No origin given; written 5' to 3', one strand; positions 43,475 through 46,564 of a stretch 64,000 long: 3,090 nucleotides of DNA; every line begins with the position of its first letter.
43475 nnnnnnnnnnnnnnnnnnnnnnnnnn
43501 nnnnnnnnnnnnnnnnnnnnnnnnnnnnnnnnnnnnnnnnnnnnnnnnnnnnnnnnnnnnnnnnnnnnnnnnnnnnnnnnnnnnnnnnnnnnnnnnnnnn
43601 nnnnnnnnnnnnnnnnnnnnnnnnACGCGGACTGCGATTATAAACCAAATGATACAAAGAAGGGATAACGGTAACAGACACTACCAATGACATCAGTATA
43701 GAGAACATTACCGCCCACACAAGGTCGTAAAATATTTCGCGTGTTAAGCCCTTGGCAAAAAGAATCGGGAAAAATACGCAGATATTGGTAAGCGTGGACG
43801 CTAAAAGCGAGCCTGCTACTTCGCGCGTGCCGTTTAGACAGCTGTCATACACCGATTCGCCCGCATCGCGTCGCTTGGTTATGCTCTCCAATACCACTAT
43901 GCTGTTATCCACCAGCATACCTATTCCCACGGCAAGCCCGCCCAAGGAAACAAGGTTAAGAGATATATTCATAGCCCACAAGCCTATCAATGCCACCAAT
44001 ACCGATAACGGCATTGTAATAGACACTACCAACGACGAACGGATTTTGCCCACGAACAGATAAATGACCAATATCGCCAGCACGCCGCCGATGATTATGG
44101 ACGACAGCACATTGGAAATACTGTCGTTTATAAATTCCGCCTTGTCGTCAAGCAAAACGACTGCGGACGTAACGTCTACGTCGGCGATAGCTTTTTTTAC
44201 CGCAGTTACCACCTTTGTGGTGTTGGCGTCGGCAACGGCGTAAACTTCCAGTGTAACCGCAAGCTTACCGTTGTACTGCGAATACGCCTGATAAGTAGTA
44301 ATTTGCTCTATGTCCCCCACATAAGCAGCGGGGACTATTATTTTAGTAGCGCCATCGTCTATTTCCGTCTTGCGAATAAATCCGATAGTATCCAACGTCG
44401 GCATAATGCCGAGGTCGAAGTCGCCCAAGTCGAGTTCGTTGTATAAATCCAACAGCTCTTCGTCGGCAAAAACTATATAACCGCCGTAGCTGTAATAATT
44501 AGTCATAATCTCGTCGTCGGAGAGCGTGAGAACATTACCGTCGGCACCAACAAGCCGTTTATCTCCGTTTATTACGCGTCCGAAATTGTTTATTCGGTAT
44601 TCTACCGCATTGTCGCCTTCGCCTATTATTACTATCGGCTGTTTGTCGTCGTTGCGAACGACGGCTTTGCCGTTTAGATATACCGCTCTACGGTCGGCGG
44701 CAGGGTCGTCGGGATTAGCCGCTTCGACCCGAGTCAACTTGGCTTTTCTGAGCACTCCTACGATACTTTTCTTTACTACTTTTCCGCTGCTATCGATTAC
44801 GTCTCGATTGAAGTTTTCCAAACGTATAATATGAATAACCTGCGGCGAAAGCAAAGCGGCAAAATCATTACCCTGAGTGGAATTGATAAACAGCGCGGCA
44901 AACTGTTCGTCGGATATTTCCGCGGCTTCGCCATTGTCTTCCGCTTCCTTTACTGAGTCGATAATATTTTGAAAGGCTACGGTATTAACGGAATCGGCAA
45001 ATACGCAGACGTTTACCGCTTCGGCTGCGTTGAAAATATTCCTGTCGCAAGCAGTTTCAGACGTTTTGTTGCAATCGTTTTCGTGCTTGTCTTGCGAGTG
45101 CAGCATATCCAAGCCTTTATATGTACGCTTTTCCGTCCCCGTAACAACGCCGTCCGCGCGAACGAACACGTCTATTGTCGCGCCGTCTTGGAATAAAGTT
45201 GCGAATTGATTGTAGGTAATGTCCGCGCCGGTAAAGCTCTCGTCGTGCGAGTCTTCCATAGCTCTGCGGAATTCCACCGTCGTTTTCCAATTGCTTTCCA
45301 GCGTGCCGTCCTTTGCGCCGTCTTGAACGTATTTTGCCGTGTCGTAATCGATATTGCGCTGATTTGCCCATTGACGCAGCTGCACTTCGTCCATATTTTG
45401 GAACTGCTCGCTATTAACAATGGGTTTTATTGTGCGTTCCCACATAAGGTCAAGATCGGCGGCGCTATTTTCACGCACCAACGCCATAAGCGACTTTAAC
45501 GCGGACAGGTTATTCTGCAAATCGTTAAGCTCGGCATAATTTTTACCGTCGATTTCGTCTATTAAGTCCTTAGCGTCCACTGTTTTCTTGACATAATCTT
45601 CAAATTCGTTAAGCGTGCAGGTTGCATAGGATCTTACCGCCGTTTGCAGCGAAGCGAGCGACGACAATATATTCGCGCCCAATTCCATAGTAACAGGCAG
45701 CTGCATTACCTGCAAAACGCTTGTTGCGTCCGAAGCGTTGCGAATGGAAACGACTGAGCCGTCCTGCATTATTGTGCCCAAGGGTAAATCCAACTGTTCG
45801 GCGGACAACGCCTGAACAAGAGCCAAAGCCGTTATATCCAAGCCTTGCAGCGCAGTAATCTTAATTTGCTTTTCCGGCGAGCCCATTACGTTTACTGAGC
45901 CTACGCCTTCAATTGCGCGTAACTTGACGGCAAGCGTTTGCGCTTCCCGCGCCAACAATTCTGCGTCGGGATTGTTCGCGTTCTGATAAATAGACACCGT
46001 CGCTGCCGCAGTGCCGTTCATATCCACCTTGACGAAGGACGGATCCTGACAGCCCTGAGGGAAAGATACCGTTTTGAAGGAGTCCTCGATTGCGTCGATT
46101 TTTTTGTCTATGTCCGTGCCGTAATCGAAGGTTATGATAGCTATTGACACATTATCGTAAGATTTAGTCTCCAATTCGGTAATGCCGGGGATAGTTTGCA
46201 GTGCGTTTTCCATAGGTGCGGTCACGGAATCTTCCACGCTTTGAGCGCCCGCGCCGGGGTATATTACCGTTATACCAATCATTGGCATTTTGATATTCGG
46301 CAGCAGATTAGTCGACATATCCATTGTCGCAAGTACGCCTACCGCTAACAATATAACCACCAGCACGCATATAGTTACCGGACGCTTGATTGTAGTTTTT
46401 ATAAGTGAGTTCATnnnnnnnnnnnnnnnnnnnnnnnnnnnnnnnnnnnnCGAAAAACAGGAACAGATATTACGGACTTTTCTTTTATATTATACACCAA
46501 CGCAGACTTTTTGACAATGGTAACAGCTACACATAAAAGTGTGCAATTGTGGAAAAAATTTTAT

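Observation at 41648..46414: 1,588-aa RND permease with ~430 extra residues confined to the first extracytoplasmic loop and no adaptor or outer-channel genes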

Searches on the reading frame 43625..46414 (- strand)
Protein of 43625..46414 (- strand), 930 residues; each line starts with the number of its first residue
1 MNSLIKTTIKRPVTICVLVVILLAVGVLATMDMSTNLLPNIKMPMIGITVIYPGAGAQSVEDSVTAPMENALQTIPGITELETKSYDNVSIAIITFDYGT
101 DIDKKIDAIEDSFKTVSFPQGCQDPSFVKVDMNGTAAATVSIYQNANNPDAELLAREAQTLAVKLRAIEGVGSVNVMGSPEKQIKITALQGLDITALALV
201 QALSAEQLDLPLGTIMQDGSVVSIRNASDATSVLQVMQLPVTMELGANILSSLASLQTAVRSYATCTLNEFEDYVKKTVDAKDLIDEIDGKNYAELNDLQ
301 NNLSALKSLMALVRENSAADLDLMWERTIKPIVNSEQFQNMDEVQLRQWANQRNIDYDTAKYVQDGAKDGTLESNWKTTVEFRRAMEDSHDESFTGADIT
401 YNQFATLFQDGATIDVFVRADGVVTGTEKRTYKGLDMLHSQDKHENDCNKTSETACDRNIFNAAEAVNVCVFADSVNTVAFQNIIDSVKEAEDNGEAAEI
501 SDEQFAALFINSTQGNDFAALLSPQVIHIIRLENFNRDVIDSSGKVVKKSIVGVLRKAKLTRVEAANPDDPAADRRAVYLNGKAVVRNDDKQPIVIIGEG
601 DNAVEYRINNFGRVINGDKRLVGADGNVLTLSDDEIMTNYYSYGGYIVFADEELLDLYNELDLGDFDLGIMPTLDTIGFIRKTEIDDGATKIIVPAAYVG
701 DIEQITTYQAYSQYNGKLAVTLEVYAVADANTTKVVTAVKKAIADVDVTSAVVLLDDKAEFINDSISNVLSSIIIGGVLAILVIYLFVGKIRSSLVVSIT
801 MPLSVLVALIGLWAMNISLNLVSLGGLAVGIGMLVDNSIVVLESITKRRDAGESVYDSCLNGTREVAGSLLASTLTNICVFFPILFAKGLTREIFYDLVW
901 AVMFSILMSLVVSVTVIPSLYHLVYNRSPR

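Call 37: predict_structure(alignment_id=A1)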
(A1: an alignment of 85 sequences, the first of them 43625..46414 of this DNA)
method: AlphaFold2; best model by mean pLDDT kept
length: 930 residues; sequences in the alignment: 85
mean_pLDDT: 82.8   pTM: 0.54
mean pLDDT of the five models: 82.8, 82.1, 80.0, 77.9, 76.8
residues with pLDDT >= 90: 157; 70-90: 699; 50-70: 61; < 50: 13
segments of 3 or more residues with pLDDT < 50: 216-219, 225-230
pLDDT, mean of each block of 10 residues (from residue 1): 73 82 82 72 82 81 90 87 88 85 85 85 81 72 80 84 86 80 79 73 61 50 47 80 81 84 89 87 86 87 87 91 88 86 87 81 85 91 93 88 93 90 86 91 80 72 88 83 90 89 86 58 81 89 87 91 84 87 89 87 89 90 89 88 91 91 74 88 80 86 74 75 79 82 85 81 76 77 75 79 84 82 84 85 87 87 88 87 82 84 88 88 70
secondary structure, 60 per line:
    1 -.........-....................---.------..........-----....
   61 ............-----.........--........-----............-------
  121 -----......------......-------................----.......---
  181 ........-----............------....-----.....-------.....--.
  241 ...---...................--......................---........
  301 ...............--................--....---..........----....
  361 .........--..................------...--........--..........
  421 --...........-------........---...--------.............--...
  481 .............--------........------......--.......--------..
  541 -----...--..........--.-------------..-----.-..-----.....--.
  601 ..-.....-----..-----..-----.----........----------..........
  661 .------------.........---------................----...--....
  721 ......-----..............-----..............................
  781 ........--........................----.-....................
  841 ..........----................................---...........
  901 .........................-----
elements in order (helices of 4 or more, strands of 3 or more residues): H2-10 H12-31 E42-51 H57-72 E78-86 E89-96 H102-113 E126-131 E138-143 H151-166 E171-177 E181-188 H194-205 E212-215 E221-225 H233-237 E240-243 H247-265 H268-289 H293-315 H318-333 H336-339 H343-352 H357-369 H372-389 H401-408 E411-420 E423-433 H441-448 H463-475 H478-493 H502-509 H516-521 H524-530 E546-548 H551-560 E593-597 E604-608 H633-640 H651-661 H674-682 E692-695 H696-699 E700-707 E712-714 E717-726 H732-745 E751-757 H758-788 H791-814 H821-850 H855-886 H890-925

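Call 76: fold_search(model_id=the predicted structure, library=pdb)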
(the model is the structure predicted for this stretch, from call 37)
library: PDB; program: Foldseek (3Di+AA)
matches with E <= 10: 898; with E <= 0.001: 266
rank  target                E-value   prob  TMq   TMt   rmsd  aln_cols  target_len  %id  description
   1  8f56_A                2.2e-15  1.00  0.23  0.21  56.9      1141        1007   13  Dimer of aminoglycoside efflux pump AcrD treated with gentamicin (released 2022-12-28)
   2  8f3e_B                2.8e-15  1.00  0.22  0.20  55.6      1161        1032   12  Trimer of aminoglycoside efflux pump AcrD (released 2022-12-28)
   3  4u8v_B                5.0e-15  1.00  0.23  0.20  56.0      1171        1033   13  Coupling of remote alternating-access transport mechanisms for protons and substrates in the multidrug efflux pump Acr (released 2014-10-15)
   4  8gjj_A                5.5e-15  1.00  0.23  0.21  57.5      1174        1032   11  Multi-drug efflux pump RE-CmeB Apo form (released 2023-05-31)
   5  7rr6_B                6.5e-15  1.00  0.23  0.21  56.0      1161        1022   13  Multidrug efflux pump subunit AcrB (released 2022-08-17)
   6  8deu_A                6.5e-15  1.00  0.22  0.20  56.1      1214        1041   13  Cryo-electron microscopy structure of Neisseria gonorrhoeae multidrug efflux pump MtrD with CASP peptide complex (released 2022-09-14)
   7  5t0o_B                6.8e-15  1.00  0.23  0.21  56.9      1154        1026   11  Crystal Structure of a membrane protein (released 2017-09-06)
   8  8f4n_A                7.8e-15  1.00  0.23  0.21  56.1      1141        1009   13  Dimer of aminoglycoside efflux pump AcrD (released 2022-12-28)
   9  9e9f_B                7.8e-15  1.00  0.22  0.21  54.7      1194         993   13  Pseudomonas aeruginosa MexY (released 2024-12-18)
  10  8f4n_B                8.6e-15  1.00  0.23  0.20  56.2      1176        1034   13  Dimer of aminoglycoside efflux pump AcrD (released 2022-12-28)
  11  8f4r_B                9.0e-15  1.00  0.22  0.20  56.8      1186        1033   13  Gentamicin bound aminoglycoside efflux pump AcrD (released 2022-12-28)
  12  4dop_A                9.0e-15  1.00  0.22  0.20  55.7      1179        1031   11  Crystal structure of the CusBA heavy-metal efflux complex from Escherichia coli, R mutant (released 2012-06-20)
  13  9qps_A                1.1e-14  1.00  0.22  0.20  55.0      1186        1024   12  Single particle cryo-EM structure of MdtF V610F (released 2025-05-14)
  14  7b8p_A                1.2e-14  1.00  0.23  0.21  56.2      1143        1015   12  Acinetobacter baumannii multidrug transporter AdeB in OOO state (released 2021-10-20)
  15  8deu_C                1.2e-14  1.00  0.22  0.20  57.8      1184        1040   12  Cryo-electron microscopy structure of Neisseria gonorrhoeae multidrug efflux pump MtrD with CASP peptide complex (released 2022-09-14)
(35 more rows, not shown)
